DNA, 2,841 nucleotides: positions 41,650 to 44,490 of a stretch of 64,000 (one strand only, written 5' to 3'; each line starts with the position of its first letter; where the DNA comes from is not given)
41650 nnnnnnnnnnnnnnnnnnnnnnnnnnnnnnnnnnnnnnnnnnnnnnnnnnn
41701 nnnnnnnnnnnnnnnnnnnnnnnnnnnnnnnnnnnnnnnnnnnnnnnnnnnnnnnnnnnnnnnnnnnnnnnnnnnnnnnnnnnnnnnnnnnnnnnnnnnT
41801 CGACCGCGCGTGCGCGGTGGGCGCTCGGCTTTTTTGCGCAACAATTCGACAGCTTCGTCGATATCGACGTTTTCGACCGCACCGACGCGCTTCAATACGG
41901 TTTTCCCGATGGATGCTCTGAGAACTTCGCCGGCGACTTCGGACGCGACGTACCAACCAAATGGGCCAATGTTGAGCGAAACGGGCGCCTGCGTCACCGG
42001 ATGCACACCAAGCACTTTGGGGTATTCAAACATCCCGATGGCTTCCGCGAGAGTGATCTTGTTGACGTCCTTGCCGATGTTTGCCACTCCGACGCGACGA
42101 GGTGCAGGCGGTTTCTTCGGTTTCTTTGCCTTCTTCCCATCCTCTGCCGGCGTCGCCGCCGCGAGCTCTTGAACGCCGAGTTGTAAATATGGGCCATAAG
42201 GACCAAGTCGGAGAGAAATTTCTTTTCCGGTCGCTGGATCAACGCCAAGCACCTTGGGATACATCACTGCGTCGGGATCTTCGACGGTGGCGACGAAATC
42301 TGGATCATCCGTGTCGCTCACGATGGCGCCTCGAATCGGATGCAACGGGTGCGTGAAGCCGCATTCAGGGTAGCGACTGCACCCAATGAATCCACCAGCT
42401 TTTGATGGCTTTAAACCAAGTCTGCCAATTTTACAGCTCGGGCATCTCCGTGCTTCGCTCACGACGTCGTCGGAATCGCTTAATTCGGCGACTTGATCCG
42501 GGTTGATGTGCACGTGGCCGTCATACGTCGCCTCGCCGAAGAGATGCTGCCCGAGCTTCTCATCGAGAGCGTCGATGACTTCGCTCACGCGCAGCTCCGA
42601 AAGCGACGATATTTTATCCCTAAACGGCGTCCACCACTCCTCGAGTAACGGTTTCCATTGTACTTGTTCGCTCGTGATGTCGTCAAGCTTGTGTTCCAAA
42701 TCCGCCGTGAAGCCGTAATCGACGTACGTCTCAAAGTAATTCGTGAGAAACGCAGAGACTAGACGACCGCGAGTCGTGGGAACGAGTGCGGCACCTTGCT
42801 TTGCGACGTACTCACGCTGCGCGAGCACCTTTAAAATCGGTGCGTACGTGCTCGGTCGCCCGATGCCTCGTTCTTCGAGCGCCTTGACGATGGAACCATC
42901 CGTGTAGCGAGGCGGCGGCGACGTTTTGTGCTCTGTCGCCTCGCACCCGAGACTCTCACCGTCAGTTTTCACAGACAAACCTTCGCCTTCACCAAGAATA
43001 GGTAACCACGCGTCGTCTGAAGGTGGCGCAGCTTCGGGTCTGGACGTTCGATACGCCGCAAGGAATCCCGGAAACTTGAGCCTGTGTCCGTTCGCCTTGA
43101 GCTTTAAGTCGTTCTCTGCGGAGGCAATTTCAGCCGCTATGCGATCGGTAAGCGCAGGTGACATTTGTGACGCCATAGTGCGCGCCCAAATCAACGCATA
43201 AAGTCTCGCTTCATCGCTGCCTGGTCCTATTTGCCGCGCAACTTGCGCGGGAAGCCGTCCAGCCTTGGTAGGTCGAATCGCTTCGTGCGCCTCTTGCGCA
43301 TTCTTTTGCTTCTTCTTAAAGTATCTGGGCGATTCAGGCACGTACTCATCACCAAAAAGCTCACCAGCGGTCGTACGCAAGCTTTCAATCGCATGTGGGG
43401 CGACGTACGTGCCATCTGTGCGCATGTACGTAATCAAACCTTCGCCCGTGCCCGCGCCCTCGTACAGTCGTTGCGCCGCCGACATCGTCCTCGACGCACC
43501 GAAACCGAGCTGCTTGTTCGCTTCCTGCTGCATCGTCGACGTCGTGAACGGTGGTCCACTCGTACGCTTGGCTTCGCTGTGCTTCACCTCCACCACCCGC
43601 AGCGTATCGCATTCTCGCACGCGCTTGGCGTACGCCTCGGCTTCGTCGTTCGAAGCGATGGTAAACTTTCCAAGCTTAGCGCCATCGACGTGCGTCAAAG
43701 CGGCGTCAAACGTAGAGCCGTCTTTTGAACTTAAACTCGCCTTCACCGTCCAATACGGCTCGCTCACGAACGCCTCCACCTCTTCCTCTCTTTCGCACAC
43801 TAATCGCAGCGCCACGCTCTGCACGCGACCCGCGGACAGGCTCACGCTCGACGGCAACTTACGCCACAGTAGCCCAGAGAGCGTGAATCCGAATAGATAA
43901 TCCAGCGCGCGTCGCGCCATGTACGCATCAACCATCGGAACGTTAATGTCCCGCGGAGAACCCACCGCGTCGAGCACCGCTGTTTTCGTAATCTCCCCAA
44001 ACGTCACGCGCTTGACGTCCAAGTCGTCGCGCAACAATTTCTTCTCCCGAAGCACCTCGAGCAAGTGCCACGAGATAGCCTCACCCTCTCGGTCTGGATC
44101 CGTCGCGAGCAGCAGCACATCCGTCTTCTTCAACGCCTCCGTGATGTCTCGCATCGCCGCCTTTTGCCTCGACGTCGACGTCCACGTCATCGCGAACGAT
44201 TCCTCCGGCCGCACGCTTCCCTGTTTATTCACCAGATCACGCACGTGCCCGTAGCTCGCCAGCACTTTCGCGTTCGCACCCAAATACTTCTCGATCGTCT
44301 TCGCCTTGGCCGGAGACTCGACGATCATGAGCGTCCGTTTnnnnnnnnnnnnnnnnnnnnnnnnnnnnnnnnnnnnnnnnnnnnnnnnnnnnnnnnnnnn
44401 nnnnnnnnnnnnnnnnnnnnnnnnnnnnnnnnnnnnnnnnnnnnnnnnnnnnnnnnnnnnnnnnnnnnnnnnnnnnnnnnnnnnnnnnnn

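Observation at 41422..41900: Bacterial-type topoisomerase IA carrying a C-terminal HMG box after a Lys-rich linker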

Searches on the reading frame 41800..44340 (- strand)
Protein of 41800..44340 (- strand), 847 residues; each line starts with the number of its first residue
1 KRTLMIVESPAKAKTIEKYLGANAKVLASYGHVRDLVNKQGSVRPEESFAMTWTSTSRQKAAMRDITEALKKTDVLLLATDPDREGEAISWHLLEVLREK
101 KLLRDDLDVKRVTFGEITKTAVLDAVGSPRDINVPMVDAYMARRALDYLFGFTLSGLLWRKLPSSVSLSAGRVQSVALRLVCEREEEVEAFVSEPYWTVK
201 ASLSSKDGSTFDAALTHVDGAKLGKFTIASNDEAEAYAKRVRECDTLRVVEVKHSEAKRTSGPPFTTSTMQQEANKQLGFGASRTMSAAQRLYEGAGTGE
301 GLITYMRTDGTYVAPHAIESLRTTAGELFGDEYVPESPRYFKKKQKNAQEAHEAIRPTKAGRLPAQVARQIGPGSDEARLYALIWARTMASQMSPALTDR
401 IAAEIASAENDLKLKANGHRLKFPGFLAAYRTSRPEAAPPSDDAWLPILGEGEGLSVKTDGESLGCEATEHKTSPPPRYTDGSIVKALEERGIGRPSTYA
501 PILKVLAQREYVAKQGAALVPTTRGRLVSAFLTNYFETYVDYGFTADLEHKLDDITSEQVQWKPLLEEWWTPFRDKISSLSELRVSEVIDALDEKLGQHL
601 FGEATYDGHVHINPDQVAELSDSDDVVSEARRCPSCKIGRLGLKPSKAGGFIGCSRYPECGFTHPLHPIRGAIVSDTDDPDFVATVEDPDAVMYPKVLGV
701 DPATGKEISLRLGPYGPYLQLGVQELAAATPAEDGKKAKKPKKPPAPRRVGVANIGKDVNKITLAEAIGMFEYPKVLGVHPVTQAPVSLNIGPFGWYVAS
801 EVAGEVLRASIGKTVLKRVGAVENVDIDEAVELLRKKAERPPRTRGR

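Call 65: search_solved_structures(query=window:41800-44340:-, max_evalue=1e-20, show_alignments=1)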
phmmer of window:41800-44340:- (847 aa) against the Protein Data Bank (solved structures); distinct sequences matched with E-value up to 1e-20: 23.
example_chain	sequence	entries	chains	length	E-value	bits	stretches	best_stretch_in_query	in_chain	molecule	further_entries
6pcm_A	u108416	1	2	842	1.6e-123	416.8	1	2-562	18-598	DNA topoisomerase 1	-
6ozw_A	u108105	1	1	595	5.1e-117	395.4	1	1-578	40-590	DNA topoisomerase 1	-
8tfg_A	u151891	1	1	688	6.1e-110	371.9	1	2-557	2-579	DNA topoisomerase 1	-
5d5h_A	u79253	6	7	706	6.7e-110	371.8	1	2-557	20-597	DNA topoisomerase 1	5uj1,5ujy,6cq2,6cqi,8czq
1cy0_A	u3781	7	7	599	1e-107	364.6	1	37-578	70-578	DNA TOPOISOMERASE I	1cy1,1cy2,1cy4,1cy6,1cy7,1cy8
1ecl_A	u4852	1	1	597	2.5e-107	363.3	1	37-578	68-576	ESCHERICHIA COLI TOPOISOMERASE I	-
3px7_A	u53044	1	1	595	4.1e-107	362.6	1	37-578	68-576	DNA topoisomerase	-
3pwt_A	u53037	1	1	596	4.2e-107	362.6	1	37-578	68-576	DNA topoisomerase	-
4rul_A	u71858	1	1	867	8.2e-107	361.6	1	37-578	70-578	DNA topoisomerase 1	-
9gda_F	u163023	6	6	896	9.8e-107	361.4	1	37-578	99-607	DNA topoisomerase 1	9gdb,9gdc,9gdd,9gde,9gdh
1mw8_X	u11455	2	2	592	1.2e-106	361.1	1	37-578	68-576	DNA Topoisomerase I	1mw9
2gai_A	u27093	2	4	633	4.6e-97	329.3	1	4-574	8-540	DNA topoisomerase I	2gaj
1gku_B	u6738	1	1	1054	7.8e-41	143.4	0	70-187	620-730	REVERSE GYRASE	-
1gl9_B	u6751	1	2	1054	7.8e-41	143.4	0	70-187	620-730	REVERSE GYRASE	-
1cy9_A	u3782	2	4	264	2.3e-37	131.9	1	191-478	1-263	DNA TOPOISOMERASE I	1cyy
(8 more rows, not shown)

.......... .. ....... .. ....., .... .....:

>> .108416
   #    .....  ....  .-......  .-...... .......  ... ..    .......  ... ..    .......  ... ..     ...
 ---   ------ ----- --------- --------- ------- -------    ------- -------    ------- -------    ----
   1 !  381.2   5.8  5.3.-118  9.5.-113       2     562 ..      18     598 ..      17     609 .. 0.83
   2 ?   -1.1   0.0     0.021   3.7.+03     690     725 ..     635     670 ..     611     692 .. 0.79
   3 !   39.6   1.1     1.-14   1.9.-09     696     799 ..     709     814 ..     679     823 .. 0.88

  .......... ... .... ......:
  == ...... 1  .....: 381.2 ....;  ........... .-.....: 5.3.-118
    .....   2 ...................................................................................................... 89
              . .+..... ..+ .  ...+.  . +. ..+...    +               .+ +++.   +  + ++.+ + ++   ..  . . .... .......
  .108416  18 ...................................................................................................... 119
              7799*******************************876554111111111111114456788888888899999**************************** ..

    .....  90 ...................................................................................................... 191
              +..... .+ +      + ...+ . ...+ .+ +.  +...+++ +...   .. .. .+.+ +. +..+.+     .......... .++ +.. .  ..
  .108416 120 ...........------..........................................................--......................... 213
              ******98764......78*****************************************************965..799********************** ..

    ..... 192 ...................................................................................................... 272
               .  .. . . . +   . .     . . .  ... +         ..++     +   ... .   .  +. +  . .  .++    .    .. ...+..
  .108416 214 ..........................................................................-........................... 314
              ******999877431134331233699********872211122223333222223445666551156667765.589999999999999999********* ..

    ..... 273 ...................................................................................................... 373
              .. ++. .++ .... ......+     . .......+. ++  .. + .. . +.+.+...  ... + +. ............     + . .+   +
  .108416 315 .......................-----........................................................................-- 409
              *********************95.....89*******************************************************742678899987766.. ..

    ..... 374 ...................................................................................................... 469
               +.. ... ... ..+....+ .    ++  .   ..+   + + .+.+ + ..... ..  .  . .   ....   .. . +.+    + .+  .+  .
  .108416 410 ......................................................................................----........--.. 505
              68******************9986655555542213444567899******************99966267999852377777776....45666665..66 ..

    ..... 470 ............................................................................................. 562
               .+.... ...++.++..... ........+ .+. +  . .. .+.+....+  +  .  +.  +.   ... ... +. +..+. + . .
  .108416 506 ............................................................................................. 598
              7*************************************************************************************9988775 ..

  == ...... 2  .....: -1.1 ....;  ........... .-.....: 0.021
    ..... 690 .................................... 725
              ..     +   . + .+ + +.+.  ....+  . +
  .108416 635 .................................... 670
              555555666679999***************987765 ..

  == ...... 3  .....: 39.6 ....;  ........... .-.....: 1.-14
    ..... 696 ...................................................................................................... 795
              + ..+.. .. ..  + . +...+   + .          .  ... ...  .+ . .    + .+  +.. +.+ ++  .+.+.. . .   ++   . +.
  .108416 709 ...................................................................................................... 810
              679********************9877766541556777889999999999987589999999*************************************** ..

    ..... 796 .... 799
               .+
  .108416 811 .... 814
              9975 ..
